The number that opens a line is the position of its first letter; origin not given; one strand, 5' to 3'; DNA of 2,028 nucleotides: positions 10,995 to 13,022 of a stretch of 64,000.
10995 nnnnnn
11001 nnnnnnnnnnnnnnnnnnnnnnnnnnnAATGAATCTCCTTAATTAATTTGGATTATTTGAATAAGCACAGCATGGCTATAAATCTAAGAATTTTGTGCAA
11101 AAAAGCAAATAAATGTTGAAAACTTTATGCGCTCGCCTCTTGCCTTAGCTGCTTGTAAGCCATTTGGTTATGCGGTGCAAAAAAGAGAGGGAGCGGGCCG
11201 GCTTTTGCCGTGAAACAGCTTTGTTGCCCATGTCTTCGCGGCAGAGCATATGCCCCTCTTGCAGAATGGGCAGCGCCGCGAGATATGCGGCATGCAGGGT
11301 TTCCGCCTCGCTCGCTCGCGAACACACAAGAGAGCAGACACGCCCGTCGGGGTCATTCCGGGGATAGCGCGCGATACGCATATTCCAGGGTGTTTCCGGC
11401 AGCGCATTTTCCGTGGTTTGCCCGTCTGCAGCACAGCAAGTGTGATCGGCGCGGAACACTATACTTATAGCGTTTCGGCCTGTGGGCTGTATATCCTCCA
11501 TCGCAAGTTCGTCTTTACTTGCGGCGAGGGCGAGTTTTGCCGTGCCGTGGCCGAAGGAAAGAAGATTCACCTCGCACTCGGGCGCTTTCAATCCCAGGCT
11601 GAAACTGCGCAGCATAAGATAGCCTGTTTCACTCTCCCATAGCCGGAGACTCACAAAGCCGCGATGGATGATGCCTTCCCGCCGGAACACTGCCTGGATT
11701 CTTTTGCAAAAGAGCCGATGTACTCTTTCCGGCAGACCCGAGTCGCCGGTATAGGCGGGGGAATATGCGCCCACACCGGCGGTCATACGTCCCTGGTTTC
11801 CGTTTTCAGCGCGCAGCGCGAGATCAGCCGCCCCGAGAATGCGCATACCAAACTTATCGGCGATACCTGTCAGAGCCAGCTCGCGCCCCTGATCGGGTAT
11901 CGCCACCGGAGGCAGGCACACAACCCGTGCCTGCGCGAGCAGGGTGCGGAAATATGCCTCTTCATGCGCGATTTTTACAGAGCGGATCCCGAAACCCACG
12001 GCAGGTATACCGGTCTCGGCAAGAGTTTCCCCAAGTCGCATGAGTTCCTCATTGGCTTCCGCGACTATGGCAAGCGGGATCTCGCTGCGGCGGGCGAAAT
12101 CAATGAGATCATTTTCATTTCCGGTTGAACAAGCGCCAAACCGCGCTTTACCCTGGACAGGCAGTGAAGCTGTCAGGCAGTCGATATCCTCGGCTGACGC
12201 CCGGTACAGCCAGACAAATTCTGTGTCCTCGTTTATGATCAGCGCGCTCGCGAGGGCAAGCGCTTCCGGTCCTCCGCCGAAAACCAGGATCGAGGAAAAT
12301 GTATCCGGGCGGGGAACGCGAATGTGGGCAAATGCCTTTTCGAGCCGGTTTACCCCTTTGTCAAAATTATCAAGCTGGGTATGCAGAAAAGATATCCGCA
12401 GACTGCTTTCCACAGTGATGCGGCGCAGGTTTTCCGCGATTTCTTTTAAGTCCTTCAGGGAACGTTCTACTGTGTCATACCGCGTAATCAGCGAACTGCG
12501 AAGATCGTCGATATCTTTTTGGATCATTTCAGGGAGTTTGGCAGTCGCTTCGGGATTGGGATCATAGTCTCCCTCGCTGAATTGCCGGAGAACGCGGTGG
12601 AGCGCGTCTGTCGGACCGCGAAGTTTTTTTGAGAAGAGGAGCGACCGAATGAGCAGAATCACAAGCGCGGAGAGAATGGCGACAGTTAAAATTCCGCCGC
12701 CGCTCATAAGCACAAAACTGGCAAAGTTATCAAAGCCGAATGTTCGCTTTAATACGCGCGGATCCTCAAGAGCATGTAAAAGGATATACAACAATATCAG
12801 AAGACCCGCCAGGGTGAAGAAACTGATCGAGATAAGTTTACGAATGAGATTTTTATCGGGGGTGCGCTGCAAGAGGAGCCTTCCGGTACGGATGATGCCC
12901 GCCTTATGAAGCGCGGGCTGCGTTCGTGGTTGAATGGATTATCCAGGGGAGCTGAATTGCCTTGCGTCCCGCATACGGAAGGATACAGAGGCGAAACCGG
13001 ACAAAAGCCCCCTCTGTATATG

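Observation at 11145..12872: Membrane-anchored PurD homologue with a deleted ATP-grasp lid, a probable pseudo-enzyme repurposed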

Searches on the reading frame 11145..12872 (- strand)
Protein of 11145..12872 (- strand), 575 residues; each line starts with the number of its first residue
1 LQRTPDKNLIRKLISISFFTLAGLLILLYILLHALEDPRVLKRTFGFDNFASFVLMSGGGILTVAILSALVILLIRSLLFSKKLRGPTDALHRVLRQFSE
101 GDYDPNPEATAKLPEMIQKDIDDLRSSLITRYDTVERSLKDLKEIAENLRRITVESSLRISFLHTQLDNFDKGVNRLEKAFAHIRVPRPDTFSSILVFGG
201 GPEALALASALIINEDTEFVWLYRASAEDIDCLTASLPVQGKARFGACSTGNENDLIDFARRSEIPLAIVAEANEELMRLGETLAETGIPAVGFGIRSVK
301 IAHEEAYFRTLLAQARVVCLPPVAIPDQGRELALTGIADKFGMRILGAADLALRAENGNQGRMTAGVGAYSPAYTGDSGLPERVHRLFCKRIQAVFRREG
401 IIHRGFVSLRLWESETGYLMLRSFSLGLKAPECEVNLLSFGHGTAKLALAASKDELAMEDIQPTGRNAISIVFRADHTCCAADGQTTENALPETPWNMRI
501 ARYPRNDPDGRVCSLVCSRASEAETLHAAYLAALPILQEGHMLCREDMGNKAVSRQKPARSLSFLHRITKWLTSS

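Call 3: search_protein_families(library=pfam, proteins=[window:11145-12872:-], max_evalue=1)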
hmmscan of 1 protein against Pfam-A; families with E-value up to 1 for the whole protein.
window:11145-12872:- (575 aa): 4 families
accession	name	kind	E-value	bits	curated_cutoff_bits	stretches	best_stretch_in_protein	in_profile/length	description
PF01071.24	GARS_A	-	0.00071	19.9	27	1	328-411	90-173/194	Phosphoribosylglycinamide synthetase, ATP-grasp (A) domain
PF05384.16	DegS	-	0.058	13.3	27.6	1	126-178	101-153/159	Sensor protein DegS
PF07889.17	DUF1664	-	0.06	13.8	34.6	1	116-184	52-120/124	Protein of unknown function (DUF1664)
PF05597.16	Phasin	-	0.3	11.6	28.8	1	110-178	59-125/126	Poly(hydroxyalcanoate) granule associated protein (phasin)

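Call 4: search_protein_families(library=ncbifam, proteins=[window:11145-12872:-], max_evalue=1)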
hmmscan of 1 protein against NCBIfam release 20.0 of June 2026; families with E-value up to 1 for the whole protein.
window:11145-12872:- (575 aa): 2 families
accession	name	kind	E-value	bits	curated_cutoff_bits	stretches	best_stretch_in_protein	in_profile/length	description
TIGR00877.1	purD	equivalog_domain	3.3e-13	49.2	288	2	328-535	192-407/425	phosphoribosylamine--glycine ligase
NF053563.1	Rkd4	equivalog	0.024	12.8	860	1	106-183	300-375/747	arcadin-4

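Call 5: search_solved_structures(query=window:11145-12872:-, max_evalue=1, show_alignments=2)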
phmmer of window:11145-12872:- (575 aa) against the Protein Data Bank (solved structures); distinct sequences matched with E-value up to 1: 8.
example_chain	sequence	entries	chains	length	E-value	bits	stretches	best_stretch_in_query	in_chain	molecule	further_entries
3mjf_A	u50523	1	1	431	0.00032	22.6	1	352-556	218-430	Phosphoribosylamine--glycine ligase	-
2ip4_A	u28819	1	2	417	0.00033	22.6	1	345-472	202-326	Phosphoribosylamine--glycine ligase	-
2yw2_A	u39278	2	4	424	0.0022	19.9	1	358-438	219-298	Phosphoribosylamine--glycine ligase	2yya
4uos_A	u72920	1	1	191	0.065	15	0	90-160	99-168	DESIGNED HELICAL BUNDLE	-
1gso_A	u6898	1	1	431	0.25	13.1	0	354-476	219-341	PROTEIN (GLYCINAMIDE RIBONUCLEOTIDE SYNTHETASE)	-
5vev_A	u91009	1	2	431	0.29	12.9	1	349-475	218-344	Phosphoribosylamine--glycine ligase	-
3lp8_A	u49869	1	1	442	0.43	12.3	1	328-550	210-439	Phosphoribosylamine-glycine ligase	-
9ga3_E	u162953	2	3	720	0.74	11.5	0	118-171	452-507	UvrABC system protein B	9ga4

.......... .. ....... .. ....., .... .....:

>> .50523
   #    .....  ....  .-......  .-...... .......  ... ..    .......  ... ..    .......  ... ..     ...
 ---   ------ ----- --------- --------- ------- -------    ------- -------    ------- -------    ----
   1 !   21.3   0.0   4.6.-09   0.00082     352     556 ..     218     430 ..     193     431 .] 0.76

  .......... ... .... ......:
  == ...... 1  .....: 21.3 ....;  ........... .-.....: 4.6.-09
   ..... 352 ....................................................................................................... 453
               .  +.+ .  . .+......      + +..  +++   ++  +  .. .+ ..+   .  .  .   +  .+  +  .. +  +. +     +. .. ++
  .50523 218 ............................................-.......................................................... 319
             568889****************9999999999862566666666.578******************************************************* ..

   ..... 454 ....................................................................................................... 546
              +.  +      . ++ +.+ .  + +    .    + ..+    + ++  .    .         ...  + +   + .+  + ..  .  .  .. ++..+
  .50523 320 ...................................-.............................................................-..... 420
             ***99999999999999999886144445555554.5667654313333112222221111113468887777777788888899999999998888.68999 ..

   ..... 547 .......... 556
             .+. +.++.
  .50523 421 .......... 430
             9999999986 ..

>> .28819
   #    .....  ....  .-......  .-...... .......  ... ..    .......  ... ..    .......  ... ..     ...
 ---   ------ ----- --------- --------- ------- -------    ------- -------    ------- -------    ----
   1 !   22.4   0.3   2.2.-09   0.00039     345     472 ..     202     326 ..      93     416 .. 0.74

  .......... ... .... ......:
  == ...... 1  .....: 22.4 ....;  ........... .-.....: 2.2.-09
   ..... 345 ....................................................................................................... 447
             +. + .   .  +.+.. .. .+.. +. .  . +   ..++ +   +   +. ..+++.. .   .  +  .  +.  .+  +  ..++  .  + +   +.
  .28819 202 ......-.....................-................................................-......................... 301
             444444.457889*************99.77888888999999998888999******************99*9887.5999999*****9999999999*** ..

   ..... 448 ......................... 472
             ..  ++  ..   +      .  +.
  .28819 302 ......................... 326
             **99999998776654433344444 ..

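Call 6: find_homologous_proteins(query=window:11145-12872:-, max_evalue=0.001)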
Query window:11145-12872:- (575 aa): 5 proteins with E <= 0.001 among 8000 candidates.
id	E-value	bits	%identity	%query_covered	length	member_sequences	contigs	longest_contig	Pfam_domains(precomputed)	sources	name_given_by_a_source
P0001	0.0e+0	1284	100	100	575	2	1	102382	-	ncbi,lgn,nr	ncbi:MAG: hypothetical protein LBC99_09670 [Spirochaetota bacterium]|nr:hypothetical protein [Spiroc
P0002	9.8e-204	696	56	100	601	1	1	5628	PF01071.25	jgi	jgi:phosphoribosylamine-glycine ligase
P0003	9.6e-198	676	55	100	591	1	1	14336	-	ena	-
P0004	3.1e-192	658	54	100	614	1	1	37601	PF01071.25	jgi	-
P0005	2.6e-165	569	52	96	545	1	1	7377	-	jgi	jgi:phosphoribosylamine-glycine ligase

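Call 11: find_encoding_contigs(protein=P0004, flank=8000, max_places=3)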
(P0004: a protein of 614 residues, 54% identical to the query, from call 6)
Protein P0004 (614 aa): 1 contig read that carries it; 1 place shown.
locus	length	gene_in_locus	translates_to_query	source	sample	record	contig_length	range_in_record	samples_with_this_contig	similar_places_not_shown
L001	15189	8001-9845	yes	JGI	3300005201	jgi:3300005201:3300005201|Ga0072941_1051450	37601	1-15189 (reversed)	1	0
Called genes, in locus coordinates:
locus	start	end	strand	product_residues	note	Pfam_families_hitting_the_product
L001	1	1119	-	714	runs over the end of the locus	PF02086:MethyltransfD12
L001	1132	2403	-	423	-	PF13177:DNA_pol3_delta2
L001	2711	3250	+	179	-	PF13690:CheX (weak)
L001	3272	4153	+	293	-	-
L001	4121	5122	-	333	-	PF01555:N6_N4_Mtase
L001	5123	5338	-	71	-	PF13443:HTH_26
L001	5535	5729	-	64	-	-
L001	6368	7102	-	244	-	-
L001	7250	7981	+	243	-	-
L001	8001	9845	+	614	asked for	PF01071:GARS_A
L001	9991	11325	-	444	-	PF20578:aBig_2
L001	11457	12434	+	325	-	PF01073:3Beta_HSD, PF01370:Epimerase, PF04321:RmlD_sub_bind (weak), PF16363:GDP_Man_Dehyd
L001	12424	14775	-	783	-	PF00133:tRNA-synt_1, PF09334:tRNA-synt_1g, PF13603:tRNA-synt_1_2, PF00133:tRNA-synt_1, PF08264:Anticodon_1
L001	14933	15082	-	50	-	-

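Call 12: find_encoding_contigs(protein=P0003, flank=8000, max_places=3)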
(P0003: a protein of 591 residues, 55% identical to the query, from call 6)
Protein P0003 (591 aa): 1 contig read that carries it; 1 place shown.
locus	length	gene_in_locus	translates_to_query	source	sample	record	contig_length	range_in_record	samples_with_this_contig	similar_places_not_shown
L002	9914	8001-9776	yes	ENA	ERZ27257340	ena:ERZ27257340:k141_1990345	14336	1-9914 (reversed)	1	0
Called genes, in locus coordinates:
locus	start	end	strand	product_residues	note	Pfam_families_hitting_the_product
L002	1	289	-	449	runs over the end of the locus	PF01425:Amidase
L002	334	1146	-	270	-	PF04199:Cyclase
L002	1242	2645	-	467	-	PF06545:AllG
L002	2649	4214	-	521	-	PF27530:HMA_AllF_N, PF02629:CoA_binding (faint), PF13607:Succ_CoA_lig (weak), PF00549:Ligase_CoA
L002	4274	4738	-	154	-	-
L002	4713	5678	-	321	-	PF11392:AllH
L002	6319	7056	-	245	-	-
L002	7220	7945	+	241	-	-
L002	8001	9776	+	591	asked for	-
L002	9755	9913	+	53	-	?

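Call 13: find_encoding_contigs(protein=P0001, flank=10000, max_places=3)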
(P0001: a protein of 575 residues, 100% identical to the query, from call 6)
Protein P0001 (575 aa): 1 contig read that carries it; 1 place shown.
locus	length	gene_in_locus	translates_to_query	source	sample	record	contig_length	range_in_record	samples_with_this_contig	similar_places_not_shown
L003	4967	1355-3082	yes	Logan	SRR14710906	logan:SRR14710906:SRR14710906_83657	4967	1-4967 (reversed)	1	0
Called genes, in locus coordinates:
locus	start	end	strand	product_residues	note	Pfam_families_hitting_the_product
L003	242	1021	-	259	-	-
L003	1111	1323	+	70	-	-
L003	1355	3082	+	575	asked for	-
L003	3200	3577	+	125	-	-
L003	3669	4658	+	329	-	PF01073:3Beta_HSD, PF01370:Epimerase, PF04321:RmlD_sub_bind (weak), PF16363:GDP_Man_Dehyd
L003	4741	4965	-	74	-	?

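Call 20: search_protein_representatives(alignment_id=A1)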
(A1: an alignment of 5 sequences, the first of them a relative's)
Query: 5 sequences, 586 profile positions. Proteins with E-value up to 0.001 (for the whole library): 547; up to 1e-10: 17; up to 1e-30: 6. The best 150 are listed.
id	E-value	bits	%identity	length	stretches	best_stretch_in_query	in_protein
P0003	0.0e+00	1116.8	-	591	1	1-585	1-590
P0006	2.8e-111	389.0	-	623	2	6-335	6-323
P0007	6.7e-87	308.5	-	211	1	363-585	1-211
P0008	8.5e-50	186.0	-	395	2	326-582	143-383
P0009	2.1e-48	181.4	-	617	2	5-319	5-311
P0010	1.0e-31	126.3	-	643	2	9-324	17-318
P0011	4.5e-24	101.0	-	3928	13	362-412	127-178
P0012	1.4e-21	92.8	-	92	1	505-584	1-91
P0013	9.2e-17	76.9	-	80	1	1-80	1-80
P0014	9.9e-13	63.6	-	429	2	328-477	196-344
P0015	1.4e-12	63.1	-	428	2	328-565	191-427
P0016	2.0e-12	62.6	-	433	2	324-557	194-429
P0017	3.3e-12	61.9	-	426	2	322-560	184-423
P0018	3.4e-12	61.8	-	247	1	329-562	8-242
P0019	9.1e-12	60.4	-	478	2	328-559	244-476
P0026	2.2e-10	55.8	-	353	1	251-473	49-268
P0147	2.0e-06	42.8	-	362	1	237-557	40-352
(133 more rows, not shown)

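Call 22: predict_structure(alignment_id=A1)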
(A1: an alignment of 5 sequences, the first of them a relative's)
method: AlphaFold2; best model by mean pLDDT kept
length: 575 residues; sequences in the alignment: 5
mean_pLDDT: 44.6   pTM: 0.28
mean pLDDT of the five models: 44.6, 43.6, 43.3, 42.5, 41.3
residues with pLDDT >= 90: 0; 70-90: 32; 50-70: 170; < 50: 373
segments of 3 or more residues with pLDDT < 50: 1-10, 54-64, 73-104, 130-132, 134-136, 141-192, 213-217, 235-244, 246-248, 295-390, 392-469, 479-489, 521-526, 544-575
pLDDT, mean of each block of 10 residues (from residue 1): 42 59 67 57 52 48 50 46 39 43 48 50 50 47 41 31 35 34 28 61 55 51 62 45 46 75 71 70 75 43 41 34 30 29 25 24 23 32 46 45 37 37 33 27 31 33 40 54 39 57 54 57 51 60 38 22 33 31
secondary structure, 60 per line:
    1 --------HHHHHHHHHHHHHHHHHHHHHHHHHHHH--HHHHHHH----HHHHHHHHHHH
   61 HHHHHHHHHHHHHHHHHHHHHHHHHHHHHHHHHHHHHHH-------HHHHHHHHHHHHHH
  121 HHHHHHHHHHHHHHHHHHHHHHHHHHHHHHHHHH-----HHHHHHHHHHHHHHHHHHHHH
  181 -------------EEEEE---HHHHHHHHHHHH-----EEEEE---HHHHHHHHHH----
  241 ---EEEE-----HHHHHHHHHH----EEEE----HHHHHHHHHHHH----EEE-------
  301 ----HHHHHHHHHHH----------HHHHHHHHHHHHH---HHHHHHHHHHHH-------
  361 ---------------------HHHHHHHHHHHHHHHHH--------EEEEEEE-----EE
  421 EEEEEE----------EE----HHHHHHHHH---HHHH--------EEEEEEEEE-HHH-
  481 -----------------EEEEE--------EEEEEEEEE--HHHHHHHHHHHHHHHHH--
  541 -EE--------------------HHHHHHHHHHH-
elements in order: H9-36 H39-45 H50-99 H107-154 H160-180 E194-198 H202-213 E219-223 H227-236 E244-247 H253-262 E267-270 H275-286 E291-293 H305-315 H326-338 H342-353 H382-398 E407-413 E419-426 H443-451 H455-458 E467-475 E498-502 E511-519 H522-538 H564-574

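Call 28: find_encoding_contigs(protein=P0009, flank=8000, max_places=4)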
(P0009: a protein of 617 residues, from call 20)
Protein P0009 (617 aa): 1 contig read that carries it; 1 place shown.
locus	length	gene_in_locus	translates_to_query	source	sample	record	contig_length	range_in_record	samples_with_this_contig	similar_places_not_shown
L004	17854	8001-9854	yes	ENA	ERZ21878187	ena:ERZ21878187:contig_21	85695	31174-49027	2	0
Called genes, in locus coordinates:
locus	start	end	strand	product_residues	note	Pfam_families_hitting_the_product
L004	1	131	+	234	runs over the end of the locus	-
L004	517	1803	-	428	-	-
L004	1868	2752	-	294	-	-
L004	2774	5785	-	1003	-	PF09985:Glucodextran_C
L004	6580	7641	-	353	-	-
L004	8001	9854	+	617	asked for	PF02844:GARS_N, PF01071:GARS_A, PF02655:ATP-grasp_3 (faint), PF02843:GARS_C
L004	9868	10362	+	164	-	PF00731:AIRC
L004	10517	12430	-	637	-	-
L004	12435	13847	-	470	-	PF21305:type_II_gspD_N0 (weak), PF03958:Secretin_N (weak), PF00263:Secretin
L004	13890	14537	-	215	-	-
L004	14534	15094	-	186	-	-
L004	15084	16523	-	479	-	PF11104:PilM_2 (weak)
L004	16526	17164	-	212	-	-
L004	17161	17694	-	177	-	PF07963:N_methyl (weak)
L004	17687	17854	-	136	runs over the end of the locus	PF07963:N_methyl, PF08334:T2SSG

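Call 29: find_encoding_contigs(protein=P0006, flank=8000, max_places=4)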
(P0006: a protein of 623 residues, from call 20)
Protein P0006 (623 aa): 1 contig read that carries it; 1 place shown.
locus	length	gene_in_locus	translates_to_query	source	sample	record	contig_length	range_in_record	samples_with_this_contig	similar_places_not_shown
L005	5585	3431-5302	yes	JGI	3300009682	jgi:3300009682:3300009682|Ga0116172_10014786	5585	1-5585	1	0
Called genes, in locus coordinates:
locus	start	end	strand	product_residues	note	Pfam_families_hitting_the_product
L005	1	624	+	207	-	?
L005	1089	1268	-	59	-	-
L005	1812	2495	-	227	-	-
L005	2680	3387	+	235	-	-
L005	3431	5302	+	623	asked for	PF01071:GARS_A (weak)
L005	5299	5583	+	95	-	?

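Call 30: find_encoding_contigs(protein=P0010, flank=8000, max_places=4)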
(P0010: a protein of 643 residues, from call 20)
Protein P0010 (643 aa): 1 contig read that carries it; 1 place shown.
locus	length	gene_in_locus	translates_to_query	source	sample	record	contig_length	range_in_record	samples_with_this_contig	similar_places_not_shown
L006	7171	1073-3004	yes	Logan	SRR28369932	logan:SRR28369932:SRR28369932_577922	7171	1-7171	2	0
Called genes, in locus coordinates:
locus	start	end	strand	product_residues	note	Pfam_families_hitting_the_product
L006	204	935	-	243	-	-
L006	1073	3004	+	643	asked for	PF02844:GARS_N, PF01071:GARS_A, PF02843:GARS_C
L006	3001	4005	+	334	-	PF01073:3Beta_HSD (weak), PF01370:Epimerase, PF04321:RmlD_sub_bind (weak), PF16363:GDP_Man_Dehyd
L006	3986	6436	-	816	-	PF00133:tRNA-synt_1, PF09334:tRNA-synt_1g, PF13603:tRNA-synt_1_2, PF00133:tRNA-synt_1, PF08264:Anticodon_1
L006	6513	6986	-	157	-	PF13690:CheX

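Call 42: search_protein_families(library=pfam, proteins=[L001:7250-7981:+, L006:204-935:-, L004:6580-7641:-], max_evalue=0.1)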
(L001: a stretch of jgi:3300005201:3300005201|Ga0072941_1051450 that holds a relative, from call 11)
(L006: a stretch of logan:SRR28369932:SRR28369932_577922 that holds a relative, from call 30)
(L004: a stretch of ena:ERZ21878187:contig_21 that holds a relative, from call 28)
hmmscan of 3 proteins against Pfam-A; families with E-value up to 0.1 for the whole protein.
L001:7250-7981:+ (243 aa): 0 families

L006:204-935:- (243 aa): 0 families

L004:6580-7641:- (353 aa): 1 family
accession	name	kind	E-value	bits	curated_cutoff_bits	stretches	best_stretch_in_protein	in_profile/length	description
PF18181.6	SLATT_1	-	0.0013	19.2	26.3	1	184-254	6-78/122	SMODS and SLOG-associating 2TM effector domain 1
